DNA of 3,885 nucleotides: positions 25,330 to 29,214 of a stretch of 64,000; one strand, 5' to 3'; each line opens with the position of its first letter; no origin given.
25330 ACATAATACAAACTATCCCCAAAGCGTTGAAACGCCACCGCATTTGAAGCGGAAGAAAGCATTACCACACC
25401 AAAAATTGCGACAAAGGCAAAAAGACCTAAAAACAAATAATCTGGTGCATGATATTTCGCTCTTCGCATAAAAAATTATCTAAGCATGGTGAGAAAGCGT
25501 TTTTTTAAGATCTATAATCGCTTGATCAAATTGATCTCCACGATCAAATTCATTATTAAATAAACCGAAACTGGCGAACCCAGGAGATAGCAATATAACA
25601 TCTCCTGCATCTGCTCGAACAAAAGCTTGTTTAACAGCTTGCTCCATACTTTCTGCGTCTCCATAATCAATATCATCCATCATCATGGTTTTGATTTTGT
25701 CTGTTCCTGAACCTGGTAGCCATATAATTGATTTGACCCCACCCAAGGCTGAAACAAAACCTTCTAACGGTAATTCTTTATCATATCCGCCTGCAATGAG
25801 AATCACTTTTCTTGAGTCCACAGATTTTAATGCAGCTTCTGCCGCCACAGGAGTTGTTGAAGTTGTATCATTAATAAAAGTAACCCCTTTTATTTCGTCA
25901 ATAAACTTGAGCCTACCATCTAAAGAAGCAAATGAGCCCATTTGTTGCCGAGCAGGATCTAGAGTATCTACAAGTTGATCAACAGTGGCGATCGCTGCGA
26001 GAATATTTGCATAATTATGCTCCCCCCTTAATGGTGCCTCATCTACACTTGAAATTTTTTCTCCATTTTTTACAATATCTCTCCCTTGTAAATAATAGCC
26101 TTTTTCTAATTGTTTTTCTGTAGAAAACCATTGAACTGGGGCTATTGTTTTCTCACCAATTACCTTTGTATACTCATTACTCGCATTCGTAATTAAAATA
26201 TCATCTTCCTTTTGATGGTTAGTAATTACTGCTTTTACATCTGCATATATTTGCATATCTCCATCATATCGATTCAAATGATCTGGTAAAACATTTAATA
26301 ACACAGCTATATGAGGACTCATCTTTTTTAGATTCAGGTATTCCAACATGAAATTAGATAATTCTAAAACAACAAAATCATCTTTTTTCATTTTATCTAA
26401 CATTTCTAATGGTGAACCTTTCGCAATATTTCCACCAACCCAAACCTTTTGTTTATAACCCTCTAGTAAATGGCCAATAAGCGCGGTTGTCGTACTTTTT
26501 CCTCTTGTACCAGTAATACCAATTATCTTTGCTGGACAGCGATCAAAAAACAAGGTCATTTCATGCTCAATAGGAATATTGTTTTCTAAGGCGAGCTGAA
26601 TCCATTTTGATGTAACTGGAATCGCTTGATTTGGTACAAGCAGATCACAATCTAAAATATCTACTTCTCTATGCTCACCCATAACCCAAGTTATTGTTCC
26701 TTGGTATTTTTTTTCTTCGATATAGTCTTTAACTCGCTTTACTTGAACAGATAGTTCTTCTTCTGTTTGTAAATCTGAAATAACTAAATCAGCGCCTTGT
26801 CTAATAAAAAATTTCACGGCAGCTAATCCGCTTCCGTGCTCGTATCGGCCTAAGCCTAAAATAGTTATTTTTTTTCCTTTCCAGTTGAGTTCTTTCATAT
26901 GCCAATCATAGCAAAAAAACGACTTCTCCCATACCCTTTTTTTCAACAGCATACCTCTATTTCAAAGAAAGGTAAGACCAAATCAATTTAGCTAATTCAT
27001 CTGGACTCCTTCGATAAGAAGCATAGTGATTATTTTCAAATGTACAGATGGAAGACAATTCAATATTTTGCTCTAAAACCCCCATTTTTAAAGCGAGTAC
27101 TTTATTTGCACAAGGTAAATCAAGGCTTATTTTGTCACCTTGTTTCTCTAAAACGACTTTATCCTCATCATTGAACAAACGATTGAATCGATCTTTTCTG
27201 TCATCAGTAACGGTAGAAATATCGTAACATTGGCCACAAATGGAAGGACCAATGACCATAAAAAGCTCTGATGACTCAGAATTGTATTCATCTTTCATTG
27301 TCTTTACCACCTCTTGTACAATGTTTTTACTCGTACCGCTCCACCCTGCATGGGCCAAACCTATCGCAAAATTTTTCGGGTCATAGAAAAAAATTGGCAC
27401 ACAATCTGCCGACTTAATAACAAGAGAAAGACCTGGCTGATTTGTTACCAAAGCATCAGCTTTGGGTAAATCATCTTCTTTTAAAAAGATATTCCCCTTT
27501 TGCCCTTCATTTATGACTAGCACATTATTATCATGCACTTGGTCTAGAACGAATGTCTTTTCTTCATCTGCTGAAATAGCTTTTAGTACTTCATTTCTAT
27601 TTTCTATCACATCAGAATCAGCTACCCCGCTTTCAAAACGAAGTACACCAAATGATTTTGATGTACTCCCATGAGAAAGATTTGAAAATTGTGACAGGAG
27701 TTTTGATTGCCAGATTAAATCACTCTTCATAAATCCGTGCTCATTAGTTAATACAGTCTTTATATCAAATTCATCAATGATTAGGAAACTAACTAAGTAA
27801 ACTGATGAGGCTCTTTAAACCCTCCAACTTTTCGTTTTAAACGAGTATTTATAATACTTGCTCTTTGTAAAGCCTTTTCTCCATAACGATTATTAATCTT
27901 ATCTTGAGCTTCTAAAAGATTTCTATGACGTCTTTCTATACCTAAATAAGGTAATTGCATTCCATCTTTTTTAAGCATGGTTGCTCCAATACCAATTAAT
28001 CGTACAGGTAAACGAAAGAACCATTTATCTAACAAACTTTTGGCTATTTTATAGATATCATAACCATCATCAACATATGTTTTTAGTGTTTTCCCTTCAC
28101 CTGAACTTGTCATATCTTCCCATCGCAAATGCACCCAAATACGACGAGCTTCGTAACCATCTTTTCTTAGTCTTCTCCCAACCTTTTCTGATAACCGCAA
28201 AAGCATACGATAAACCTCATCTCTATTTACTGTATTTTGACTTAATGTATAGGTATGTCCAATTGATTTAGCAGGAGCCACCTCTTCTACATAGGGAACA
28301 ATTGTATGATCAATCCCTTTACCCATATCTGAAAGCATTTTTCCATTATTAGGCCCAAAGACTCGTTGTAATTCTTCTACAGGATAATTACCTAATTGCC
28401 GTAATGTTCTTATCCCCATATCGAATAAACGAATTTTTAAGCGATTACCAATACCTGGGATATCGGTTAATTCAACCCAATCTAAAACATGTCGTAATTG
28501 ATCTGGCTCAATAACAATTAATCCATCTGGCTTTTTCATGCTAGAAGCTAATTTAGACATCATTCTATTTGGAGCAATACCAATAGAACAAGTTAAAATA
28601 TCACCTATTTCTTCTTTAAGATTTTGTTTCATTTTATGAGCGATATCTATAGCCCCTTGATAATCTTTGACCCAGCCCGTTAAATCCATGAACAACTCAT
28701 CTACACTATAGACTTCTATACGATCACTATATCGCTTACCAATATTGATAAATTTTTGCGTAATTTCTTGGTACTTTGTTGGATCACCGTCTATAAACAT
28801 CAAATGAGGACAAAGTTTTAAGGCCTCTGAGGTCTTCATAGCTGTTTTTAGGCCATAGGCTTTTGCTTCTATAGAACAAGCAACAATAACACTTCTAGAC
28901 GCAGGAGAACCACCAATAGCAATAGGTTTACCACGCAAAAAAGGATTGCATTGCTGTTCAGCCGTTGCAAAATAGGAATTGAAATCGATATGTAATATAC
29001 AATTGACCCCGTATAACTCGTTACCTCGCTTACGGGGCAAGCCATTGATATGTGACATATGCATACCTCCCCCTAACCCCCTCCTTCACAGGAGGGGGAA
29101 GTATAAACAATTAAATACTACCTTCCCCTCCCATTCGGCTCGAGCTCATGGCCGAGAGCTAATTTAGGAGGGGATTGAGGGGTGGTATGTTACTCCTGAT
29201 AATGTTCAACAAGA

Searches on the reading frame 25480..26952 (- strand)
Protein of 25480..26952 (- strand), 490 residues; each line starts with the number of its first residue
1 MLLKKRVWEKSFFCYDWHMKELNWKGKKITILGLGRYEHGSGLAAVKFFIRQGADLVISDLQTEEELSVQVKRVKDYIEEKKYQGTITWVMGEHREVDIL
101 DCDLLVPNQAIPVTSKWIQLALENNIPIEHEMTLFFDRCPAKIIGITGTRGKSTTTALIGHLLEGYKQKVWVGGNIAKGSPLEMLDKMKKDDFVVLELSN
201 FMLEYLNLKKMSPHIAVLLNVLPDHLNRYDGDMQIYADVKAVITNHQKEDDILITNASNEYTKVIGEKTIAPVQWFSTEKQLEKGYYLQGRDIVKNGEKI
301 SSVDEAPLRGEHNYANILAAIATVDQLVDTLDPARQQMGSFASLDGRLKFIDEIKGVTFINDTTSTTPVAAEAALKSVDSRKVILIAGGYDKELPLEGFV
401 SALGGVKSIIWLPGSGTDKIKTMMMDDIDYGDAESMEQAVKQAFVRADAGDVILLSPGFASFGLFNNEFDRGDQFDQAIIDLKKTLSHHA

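Call 60: search_protein_families(library=pfam, proteins=[window:25480-26952:-], max_evalue=0.0001)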
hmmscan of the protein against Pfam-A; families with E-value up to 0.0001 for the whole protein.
window:25480-26952:- (490 aa): 3 families
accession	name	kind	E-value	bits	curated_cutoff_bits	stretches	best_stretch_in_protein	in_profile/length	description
PF08245.18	Mur_ligase_M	-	1.2e-26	94.4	24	1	146-323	1-199/200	Mur ligase middle domain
PF02875.26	Mur_ligase_C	-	2.5e-12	48.2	28.4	1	346-457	1-125/127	Mur ligase, glutamate ligase domain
PF21799.2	MurD-like_N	-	9.6e-06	26.2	27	1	27-128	1-86/88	Mur ligase MurD-like, N-terminal domain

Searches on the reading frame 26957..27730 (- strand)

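Call 60: search_protein_families(library=pfam, proteins=[window:26957-27730:-], max_evalue=0.0001)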
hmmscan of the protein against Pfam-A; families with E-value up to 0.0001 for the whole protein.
window:26957-27730:- (257 aa): 1 family
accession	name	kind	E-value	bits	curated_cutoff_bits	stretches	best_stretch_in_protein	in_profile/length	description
PF02578.20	Cu-oxidase_4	-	8.4e-57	192.8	22.9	1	33-243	20-227/238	Multi-copper polyphenol oxidoreductase laccase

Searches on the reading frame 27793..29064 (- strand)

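Call 31: search_protein_families(library=pfam, proteins=[window:27793-29064:-], max_evalue=0.001)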
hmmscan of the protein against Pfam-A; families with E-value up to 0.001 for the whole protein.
window:27793-29064:- (423 aa): 3 families
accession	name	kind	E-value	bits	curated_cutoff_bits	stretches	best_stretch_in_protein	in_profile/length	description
PF00817.25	IMS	-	1.4e-44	152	23.2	1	26-174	1-147/148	impB/mucB/samB family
PF11799.13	IMS_C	-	2.7e-20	73.3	20.7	1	266-369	2-105/109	impB/mucB/samB family C-terminal domain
PF21999.2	IMS_HHH_1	-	3.3e-12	47.1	27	1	200-252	1-53/53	DNA polymerase-iota, thumb domain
